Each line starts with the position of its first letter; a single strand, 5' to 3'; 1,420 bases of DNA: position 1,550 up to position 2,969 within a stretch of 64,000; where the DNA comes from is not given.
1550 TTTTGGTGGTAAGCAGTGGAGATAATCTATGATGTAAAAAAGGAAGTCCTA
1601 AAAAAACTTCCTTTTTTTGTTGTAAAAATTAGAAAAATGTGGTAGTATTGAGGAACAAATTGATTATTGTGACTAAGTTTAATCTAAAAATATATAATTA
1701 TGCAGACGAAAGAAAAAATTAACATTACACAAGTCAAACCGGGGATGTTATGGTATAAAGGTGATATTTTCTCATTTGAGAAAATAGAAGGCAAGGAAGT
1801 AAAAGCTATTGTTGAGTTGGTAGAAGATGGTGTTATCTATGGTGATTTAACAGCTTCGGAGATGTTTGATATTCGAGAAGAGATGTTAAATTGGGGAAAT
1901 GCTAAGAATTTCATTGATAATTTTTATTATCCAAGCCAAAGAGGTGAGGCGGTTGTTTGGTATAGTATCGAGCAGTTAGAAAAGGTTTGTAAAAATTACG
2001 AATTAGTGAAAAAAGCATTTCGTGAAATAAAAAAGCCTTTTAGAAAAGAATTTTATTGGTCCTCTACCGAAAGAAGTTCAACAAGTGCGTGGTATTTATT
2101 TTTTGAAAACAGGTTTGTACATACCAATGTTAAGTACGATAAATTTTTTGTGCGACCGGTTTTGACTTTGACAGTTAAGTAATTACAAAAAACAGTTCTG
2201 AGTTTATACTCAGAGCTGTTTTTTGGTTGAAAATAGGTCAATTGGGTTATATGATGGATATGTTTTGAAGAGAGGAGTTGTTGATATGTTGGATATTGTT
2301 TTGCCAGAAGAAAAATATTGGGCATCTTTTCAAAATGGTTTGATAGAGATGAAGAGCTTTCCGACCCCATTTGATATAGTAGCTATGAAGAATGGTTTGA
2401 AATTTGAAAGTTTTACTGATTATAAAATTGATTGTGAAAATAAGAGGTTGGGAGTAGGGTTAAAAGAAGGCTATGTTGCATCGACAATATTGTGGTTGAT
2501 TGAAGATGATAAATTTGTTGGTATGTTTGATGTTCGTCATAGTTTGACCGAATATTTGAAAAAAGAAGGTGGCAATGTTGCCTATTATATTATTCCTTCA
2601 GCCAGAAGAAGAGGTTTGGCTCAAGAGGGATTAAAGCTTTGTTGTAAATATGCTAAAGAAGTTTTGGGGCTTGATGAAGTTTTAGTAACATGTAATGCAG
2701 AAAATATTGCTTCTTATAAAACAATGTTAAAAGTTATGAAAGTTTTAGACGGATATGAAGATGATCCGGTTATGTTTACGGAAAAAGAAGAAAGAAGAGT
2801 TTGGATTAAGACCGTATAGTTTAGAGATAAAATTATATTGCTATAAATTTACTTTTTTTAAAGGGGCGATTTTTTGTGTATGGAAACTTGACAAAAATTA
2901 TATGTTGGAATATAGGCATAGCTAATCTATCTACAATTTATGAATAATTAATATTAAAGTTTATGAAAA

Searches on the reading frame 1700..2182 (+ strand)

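Call 16: search_protein_families(library=pfam, proteins=[window:1700-2182:+], max_evalue=0.001)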
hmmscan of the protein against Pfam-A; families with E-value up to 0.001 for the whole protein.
window:1700-2182:+ (160 aa): 1 family
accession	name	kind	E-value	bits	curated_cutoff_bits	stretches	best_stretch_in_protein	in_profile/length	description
PF07603.17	Lcl_C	-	2.4e-05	25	34.9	1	100-154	64-116/117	Lcl C-terminal domain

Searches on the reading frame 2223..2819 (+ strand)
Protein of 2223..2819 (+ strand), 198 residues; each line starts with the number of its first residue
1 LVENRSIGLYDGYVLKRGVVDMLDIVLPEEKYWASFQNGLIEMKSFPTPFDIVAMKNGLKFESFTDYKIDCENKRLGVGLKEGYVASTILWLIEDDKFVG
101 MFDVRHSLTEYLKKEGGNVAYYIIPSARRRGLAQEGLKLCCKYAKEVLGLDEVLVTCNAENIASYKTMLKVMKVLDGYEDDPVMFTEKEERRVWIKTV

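Call 16: search_protein_families(library=pfam, proteins=[window:2223-2819:+], max_evalue=0.001)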
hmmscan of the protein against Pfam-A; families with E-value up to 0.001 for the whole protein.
window:2223-2819:+ (198 aa): 2 families
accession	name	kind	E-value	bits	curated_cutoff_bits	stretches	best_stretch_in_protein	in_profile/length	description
PF13302.13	Acetyltransf_3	-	2.6e-10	41.6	25.4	1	86-170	51-134/138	Acetyltransferase (GNAT) domain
PF00583.31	Acetyltransf_1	-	7e-07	30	20.7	1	85-166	31-109/116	Acetyltransferase (GNAT) family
